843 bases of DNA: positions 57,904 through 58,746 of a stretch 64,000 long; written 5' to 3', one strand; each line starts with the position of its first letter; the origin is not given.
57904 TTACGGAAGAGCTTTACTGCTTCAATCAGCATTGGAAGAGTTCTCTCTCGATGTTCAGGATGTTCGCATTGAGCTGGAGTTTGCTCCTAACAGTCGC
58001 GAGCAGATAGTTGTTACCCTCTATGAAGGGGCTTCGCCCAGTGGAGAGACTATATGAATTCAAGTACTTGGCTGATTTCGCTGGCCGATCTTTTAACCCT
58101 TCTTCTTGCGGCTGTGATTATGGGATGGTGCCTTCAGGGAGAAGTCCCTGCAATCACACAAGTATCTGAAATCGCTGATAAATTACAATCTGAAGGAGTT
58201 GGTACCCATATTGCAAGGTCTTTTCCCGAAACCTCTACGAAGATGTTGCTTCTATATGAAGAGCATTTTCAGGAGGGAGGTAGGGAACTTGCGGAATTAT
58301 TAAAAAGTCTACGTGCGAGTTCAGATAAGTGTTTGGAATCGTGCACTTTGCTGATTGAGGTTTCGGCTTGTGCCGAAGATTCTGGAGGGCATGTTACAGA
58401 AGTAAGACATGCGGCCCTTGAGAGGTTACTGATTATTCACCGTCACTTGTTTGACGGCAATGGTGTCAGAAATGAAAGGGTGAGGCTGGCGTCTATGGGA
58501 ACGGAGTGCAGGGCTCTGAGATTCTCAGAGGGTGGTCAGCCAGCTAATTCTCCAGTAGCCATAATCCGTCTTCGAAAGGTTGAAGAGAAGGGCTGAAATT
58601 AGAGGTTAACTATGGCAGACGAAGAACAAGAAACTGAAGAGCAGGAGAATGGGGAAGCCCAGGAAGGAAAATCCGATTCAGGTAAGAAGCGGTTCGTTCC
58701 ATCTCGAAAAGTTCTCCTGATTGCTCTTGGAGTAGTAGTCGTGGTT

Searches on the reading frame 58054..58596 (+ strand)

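Call 48: search_protein_families(library=pfam, proteins=[window:58054-58596:+], max_evalue=0.0001)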
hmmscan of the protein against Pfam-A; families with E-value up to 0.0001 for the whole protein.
window:58054-58596:+ (180 aa): 0 families

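Call 73: search_protein_families(library=ncbifam, proteins=[window:58054-58596:+], max_evalue=0.1)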
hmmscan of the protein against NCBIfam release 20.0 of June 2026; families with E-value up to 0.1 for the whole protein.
window:58054-58596:+ (180 aa): 2 families
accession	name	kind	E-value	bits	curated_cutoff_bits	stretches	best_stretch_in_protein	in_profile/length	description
NF006541.1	PRK09038.1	equivalog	0.005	16.5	283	1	2-22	12-32/253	flagellar motor protein MotD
NF005831.1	PRK07734.1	equivalog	0.022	14.5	301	1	4-25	16-37/250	flagellar motor protein MotB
